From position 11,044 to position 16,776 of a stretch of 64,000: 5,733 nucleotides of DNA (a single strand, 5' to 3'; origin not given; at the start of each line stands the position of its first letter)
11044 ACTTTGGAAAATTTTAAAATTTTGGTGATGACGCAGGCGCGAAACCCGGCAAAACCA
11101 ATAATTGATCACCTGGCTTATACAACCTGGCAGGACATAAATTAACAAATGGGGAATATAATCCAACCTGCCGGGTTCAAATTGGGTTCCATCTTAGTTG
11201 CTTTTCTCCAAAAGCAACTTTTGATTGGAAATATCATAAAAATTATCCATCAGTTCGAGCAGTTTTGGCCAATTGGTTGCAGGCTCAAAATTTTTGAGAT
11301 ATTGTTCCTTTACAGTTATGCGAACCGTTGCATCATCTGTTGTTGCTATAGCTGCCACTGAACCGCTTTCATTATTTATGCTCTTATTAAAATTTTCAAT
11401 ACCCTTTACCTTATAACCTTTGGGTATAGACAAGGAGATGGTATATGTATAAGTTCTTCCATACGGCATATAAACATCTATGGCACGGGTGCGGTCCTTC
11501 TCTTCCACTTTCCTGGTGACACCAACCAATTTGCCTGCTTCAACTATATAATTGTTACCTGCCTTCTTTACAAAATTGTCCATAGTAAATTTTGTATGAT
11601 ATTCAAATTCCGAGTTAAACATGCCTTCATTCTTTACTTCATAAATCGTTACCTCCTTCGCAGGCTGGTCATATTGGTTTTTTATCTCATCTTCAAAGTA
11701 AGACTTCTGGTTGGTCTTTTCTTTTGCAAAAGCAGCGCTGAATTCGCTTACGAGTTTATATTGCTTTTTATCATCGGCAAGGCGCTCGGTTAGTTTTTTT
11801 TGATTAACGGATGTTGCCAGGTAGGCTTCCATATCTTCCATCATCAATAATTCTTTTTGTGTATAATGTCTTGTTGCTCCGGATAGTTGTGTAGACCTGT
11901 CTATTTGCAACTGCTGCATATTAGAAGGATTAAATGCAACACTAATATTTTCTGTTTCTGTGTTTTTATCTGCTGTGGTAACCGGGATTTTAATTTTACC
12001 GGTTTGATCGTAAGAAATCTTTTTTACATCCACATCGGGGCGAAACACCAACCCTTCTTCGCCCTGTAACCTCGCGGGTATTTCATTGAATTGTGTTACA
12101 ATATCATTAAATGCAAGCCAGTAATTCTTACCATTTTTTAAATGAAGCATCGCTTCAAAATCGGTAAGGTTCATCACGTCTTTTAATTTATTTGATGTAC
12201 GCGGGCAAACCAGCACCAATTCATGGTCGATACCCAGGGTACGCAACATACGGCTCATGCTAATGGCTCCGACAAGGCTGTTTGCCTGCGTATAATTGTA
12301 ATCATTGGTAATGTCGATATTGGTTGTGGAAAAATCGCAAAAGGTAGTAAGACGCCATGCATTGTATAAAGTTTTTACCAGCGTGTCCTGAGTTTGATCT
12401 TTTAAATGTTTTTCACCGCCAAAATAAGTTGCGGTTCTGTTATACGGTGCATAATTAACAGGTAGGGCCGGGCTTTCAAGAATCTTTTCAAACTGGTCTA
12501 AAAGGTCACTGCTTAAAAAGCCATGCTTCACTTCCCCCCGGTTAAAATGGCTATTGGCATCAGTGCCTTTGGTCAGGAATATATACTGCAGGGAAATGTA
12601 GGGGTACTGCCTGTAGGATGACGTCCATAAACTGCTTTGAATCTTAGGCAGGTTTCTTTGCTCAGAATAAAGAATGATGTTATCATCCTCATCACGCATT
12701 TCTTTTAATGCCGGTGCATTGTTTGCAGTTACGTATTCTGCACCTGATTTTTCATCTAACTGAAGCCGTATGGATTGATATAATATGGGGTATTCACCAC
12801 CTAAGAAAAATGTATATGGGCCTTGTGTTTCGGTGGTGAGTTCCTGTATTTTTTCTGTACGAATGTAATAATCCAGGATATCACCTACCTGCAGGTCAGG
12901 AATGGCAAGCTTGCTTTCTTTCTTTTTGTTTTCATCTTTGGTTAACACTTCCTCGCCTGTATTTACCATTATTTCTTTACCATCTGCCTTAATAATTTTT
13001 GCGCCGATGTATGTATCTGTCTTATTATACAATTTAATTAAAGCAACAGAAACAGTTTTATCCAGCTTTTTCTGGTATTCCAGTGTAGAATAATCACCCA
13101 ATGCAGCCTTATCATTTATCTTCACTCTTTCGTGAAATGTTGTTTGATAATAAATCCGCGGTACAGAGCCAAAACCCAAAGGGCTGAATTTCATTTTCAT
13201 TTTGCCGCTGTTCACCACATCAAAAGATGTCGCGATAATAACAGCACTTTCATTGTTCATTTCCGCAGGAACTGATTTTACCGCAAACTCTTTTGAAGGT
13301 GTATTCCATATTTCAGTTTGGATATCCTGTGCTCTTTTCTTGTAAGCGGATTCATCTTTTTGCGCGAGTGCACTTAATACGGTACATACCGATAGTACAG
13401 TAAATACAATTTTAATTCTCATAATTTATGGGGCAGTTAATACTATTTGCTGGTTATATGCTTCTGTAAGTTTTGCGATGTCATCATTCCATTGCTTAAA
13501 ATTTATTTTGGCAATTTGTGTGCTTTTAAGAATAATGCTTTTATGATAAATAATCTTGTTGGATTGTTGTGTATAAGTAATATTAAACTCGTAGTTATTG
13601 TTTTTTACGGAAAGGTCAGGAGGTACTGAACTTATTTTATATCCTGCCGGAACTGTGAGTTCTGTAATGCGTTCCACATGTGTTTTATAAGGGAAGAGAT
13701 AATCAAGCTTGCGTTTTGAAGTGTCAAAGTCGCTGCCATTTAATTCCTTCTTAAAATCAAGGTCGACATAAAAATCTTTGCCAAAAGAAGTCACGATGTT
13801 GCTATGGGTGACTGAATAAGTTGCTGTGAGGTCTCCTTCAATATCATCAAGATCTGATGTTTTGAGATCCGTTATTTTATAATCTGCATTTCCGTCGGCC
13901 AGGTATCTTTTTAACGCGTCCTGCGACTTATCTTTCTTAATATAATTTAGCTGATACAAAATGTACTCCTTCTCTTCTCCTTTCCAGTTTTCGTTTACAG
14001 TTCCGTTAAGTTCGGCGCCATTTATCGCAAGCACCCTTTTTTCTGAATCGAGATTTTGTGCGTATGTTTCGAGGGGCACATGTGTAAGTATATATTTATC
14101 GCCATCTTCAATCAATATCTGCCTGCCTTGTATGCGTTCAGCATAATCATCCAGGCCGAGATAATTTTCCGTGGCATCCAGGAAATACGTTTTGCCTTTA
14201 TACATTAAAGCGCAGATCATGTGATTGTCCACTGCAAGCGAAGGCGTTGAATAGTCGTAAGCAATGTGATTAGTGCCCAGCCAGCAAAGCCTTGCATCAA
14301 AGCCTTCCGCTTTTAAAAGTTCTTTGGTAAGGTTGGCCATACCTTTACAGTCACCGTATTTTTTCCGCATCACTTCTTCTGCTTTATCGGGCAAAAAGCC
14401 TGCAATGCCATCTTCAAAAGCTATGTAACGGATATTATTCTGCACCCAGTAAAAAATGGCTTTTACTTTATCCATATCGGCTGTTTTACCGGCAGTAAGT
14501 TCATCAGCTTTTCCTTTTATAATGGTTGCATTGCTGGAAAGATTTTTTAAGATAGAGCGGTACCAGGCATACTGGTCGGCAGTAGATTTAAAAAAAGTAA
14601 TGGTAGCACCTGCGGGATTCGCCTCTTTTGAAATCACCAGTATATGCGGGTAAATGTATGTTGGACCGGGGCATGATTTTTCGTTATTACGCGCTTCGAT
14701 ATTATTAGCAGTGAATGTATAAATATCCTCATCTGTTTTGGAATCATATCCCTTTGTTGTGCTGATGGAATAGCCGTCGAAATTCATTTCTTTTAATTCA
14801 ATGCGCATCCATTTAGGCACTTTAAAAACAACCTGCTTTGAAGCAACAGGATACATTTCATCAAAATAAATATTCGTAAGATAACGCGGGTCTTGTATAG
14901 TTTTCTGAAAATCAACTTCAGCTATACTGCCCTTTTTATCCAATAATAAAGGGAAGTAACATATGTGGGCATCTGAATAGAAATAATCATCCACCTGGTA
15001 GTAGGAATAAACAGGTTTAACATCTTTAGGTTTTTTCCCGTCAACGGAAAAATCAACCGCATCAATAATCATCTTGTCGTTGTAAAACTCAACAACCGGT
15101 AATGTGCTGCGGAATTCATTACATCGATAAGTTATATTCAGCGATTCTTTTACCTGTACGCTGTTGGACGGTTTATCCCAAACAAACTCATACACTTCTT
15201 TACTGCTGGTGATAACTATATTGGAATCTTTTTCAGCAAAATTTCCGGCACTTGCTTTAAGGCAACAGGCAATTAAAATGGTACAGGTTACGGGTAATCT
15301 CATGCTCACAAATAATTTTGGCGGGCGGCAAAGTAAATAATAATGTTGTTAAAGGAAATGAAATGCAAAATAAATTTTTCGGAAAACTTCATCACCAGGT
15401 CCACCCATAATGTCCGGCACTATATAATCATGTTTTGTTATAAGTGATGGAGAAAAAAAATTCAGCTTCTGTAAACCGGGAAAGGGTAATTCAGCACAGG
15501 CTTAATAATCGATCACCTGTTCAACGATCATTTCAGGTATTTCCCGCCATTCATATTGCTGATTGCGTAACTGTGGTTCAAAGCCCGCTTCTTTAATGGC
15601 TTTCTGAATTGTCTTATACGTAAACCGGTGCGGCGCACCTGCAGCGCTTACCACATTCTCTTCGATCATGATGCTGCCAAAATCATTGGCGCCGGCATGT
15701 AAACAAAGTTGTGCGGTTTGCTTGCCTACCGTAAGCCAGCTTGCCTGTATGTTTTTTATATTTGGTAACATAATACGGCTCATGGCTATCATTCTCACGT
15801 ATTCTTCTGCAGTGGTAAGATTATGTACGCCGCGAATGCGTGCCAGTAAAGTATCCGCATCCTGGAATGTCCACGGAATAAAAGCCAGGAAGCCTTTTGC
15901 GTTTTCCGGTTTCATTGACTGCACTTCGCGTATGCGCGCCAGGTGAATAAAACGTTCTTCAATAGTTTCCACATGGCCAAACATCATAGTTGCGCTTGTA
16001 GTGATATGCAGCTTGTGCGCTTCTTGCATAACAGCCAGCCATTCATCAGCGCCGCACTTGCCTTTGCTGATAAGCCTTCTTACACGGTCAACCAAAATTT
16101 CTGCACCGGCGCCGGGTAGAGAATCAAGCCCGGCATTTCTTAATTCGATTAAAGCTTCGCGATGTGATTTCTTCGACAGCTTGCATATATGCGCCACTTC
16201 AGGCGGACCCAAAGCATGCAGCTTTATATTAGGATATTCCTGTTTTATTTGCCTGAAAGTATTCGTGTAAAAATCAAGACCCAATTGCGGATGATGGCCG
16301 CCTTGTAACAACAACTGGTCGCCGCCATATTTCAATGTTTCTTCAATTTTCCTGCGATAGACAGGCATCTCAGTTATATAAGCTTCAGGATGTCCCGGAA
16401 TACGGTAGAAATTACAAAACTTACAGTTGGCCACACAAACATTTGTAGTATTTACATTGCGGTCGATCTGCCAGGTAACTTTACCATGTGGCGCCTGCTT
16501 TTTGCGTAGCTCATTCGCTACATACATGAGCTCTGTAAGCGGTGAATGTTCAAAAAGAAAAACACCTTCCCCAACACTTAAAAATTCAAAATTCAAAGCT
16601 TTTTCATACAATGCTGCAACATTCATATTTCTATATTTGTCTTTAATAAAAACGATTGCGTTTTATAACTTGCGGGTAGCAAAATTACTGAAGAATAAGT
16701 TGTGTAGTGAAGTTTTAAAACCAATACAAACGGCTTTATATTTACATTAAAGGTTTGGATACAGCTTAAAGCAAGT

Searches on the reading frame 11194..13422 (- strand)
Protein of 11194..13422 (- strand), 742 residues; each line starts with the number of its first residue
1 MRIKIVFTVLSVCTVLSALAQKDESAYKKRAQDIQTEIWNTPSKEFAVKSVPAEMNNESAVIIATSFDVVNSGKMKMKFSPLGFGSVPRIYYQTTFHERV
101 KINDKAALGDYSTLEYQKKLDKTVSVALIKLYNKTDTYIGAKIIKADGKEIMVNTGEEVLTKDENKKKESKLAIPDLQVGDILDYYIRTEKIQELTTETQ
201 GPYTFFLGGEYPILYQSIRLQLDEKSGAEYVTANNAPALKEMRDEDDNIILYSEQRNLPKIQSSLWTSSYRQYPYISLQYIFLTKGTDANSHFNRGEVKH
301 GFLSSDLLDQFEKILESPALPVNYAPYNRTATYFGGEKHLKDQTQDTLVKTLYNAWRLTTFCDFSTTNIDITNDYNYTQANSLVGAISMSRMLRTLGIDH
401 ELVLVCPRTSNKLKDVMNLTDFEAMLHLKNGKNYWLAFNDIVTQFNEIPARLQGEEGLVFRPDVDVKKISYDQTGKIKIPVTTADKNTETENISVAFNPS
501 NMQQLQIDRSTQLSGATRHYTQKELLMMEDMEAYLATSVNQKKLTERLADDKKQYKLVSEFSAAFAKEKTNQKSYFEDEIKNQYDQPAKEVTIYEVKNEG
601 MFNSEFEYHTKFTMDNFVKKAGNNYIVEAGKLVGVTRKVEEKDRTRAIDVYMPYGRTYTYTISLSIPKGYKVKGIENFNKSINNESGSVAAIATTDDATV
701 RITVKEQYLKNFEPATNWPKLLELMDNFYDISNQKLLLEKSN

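Call 43: find_related_loci(query=window:11194-13422:-, collection=metagenome_contigs, flank=8000)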
Query window:11194-13422:- (742 aa) in metagenome_contigs; peptide patterns used: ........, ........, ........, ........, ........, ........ (x = any residue, [..] = any of these).
377 stretches matched a pattern; 2 encode a relative of the query (tblastn E <= 1e-3); 2 distinct loci.
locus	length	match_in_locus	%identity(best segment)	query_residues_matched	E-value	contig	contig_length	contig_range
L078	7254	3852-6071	77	1-742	0e+0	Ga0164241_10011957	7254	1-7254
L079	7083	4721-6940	75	1-742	0e+0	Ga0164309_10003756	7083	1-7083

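Call 71: search_protein_families(library=ncbifam, proteins=[window:11194-13422:-], max_evalue=0.00001)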
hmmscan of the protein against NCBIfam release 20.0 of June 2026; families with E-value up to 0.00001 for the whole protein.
window:11194-13422:- (742 aa): 0 families

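Call 79: search_protein_families(library=padloc, proteins=[window:11194-13422:-], max_evalue=0.1)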
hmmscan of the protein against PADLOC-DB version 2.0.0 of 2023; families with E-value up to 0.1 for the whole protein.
window:11194-13422:- (742 aa): 0 families

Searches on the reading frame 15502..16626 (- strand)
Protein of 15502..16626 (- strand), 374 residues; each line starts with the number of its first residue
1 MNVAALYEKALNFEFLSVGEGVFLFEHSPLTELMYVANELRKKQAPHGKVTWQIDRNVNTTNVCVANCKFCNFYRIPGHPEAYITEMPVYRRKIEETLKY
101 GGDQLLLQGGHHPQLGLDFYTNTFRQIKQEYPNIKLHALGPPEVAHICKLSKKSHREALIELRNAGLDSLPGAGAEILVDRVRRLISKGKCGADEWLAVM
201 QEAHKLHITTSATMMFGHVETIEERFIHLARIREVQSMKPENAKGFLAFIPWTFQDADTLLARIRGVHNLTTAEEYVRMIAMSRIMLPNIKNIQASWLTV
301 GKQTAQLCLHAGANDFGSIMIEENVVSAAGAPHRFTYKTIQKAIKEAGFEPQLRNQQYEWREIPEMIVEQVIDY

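Call 71: search_protein_families(library=ncbifam, proteins=[window:15502-16626:-], max_evalue=0.00001)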
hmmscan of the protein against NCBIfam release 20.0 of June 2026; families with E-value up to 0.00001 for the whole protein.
window:15502-16626:- (374 aa): 13 families
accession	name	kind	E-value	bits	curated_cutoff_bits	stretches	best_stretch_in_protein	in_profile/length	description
TIGR03699.1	menaquin_MqnC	equivalog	1.1e-131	438.8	428.1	1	16-359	3-340/342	cyclic dehypoxanthinyl futalosine synthase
TIGR00423.1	TIGR00423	subfamily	2.3e-104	349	260.25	1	50-359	1-308/310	CofH family radical SAM protein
NF006277.0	PRK08445.1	equivalog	3.4e-100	335.3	576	1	19-360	7-344/348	dehypoxanthine futalosine cyclase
TIGR03551.1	F420_cofH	equivalog_domain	3.1e-91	305.8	374.1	1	24-359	9-343/345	5-amino-6-(D-ribitylamino)uracil--L-tyrosine 4-hydroxyphenyl transferase CofH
TIGR03700.1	mena_SCO4494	equivalog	3.2e-91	305.8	434.55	1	8-359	3-349/351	aminofutalosine synthase MqnE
NF005609.0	PRK07360.1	equivalog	2.1e-90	303.2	426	1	5-362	10-369/374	7,8-didemethyl-8-hydroxy-5-deazariboflavin synthase subunit CofH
NF006687.0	PRK09234.1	equivalog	1.6e-76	258.2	1018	1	26-361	504-837/849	bifunctional FO biosynthesis protein CofGH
NF006276.0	PRK08444.1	equivalog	3.6e-69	233.5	560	1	6-359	3-348/353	aminofutalosine synthase MqnE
NF004580.0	PRK05926.1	equivalog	3.6e-52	177.8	583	1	33-355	48-366/370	hypothetical protein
NF004884.0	PRK06245.1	equivalog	9.5e-11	41.1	209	0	197-354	159-307/340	7,8-didemethyl-8-hydroxy-5-deazariboflavin synthase subunit CofG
TIGR03550.1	F420_cofG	equivalog_domain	3.7e-10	39.5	213.35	0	195-319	150-266/322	7,8-didemethyl-8-hydroxy-5-deazariboflavin synthase CofG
TIGR03957.1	rSAM_HmdB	equivalog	7.5e-09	35.2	320.9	1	184-353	156-317/317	5,10-methenyltetrahydromethanopterin hydrogenase cofactor biosynthesis protein HmdB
TIGR00433.2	bioB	equivalog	8.1e-06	25.3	225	0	271-323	235-285/307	biotin synthase BioB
